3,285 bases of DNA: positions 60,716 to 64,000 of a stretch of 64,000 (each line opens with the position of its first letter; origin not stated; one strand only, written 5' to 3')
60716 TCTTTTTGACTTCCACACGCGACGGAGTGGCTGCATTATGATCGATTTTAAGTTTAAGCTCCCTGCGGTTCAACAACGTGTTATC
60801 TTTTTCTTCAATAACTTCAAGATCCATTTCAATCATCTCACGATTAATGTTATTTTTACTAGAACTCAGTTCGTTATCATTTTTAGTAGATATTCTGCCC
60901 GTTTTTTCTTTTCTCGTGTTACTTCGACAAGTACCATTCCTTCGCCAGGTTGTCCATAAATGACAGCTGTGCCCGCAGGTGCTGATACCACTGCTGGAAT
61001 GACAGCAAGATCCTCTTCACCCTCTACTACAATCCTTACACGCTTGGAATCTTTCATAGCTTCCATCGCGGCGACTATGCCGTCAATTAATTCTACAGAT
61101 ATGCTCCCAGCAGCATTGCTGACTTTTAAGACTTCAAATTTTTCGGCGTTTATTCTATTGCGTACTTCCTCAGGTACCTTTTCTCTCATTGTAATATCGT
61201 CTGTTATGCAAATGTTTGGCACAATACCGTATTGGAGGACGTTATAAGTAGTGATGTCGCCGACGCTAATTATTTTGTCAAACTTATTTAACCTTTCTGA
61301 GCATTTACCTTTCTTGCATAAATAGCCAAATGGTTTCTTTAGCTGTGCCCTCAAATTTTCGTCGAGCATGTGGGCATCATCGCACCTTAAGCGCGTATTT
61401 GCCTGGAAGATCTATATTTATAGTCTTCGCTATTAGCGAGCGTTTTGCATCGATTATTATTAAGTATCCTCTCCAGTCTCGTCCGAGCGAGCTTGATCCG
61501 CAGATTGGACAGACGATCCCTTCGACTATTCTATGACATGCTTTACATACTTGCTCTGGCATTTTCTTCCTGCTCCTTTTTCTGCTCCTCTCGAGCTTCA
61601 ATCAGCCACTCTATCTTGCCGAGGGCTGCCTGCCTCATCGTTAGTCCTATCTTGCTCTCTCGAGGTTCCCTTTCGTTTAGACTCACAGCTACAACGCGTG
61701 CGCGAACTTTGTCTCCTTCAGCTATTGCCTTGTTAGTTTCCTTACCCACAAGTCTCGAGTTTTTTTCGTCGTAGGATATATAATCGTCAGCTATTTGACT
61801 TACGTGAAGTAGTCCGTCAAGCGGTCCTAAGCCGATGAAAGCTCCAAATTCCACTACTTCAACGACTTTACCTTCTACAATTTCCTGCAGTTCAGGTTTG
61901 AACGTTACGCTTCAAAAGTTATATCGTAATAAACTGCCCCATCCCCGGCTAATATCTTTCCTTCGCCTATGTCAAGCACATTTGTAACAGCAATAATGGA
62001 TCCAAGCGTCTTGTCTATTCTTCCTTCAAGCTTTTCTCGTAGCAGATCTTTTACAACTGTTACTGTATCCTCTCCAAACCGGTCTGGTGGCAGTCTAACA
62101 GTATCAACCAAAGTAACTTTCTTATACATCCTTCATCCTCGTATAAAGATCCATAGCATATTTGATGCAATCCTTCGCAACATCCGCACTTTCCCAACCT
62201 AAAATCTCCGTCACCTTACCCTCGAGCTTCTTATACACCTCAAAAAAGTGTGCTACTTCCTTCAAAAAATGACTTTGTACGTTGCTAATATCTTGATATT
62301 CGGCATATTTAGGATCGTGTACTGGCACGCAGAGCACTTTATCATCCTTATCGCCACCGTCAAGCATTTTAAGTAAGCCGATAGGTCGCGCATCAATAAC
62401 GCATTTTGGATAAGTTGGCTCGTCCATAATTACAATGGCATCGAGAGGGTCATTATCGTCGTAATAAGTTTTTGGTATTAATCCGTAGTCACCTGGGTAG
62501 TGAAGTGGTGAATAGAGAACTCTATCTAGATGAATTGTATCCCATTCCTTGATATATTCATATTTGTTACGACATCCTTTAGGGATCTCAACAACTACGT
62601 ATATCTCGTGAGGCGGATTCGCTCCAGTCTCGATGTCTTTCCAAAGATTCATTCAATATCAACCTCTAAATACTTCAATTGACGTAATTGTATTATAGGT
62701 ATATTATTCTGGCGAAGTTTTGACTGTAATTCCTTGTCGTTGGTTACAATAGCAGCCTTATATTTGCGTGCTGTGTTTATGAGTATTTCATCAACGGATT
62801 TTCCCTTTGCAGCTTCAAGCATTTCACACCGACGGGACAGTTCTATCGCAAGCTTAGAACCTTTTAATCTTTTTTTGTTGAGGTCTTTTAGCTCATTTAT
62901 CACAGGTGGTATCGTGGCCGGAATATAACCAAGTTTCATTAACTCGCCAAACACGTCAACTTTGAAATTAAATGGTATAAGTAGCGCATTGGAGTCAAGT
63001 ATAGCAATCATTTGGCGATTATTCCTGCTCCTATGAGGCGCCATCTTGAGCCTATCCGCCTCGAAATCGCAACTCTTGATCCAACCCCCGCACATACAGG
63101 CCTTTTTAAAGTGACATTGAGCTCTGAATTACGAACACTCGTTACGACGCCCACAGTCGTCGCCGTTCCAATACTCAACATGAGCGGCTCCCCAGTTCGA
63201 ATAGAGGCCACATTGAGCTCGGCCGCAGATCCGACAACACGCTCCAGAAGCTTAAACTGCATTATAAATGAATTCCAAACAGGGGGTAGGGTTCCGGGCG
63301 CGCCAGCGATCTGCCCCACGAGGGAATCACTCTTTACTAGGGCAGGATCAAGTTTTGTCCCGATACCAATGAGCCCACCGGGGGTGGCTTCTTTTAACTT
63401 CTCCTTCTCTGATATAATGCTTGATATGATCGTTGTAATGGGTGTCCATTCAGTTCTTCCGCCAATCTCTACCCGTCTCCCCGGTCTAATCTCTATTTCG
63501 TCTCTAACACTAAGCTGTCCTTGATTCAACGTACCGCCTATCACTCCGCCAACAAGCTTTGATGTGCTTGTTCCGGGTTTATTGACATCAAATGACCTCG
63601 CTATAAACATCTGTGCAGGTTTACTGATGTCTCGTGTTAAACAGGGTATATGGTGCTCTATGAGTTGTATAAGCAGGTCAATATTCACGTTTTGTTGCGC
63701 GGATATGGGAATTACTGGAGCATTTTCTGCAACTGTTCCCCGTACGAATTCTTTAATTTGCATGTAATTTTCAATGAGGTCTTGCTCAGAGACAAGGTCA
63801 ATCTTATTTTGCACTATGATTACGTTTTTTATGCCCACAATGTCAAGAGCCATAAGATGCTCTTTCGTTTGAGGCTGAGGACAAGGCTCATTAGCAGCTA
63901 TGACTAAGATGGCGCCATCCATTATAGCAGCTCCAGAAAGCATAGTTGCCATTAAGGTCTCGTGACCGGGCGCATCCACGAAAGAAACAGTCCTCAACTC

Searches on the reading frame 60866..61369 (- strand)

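Call 57: search_protein_families(library=pfam, max_evalue=0.00001, proteins=[window:60866-61369:-])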
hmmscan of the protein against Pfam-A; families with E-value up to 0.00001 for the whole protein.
window:60866-61369:- (167 aa): 1 family
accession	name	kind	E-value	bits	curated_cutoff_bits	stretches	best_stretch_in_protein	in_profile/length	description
PF04019.17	DUF359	-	1.8e-38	131.4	25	1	40-165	1-125/126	Protein of unknown function (DUF359)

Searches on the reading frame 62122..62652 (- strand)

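Call 57: search_protein_families(library=pfam, max_evalue=0.00001, proteins=[window:62122-62652:-])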
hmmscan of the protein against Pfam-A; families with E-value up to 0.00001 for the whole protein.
window:62122-62652:- (176 aa): 1 family
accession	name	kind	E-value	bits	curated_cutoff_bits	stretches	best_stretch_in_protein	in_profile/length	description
PF00719.24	Pyrophosphatase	-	1.1e-55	188.1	23.5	1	19-170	1-152/153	Inorganic pyrophosphatase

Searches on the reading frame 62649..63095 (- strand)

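Call 57: search_protein_families(library=pfam, max_evalue=0.00001, proteins=[window:62649-63095:-])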
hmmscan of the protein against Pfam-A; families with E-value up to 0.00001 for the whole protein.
window:62649-63095:- (148 aa): 1 family
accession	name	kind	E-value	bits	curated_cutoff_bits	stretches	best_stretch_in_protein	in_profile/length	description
PF18477.7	PIN_9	-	1.2e-24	87.2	26.3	1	32-139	2-115/116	PIN like domain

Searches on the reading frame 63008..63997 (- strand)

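Call 57: search_protein_families(library=pfam, max_evalue=0.00001, proteins=[window:63008-63997:-])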
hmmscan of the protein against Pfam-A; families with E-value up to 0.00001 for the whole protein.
window:63008-63997:- (329 aa): 4 families
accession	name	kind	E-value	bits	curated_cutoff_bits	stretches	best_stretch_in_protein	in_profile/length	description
PF09173.17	eIF2_C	-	7.8e-33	113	22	1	244-327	3-86/86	Initiation factor eIF2 gamma, C terminal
PF00009.33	GTP_EFTU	-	2.1e-23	83.3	26.5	1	2-118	69-187/188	Elongation factor Tu GTP binding domain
PF03144.31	GTP_EFTU_D2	-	1.4e-06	29.1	30.3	1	150-218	1-62/73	Elongation factor Tu domain 2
PF03193.22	RsgA_GTPase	-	7.7e-06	26.3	30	0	23-120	20-111/174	RsgA GTPase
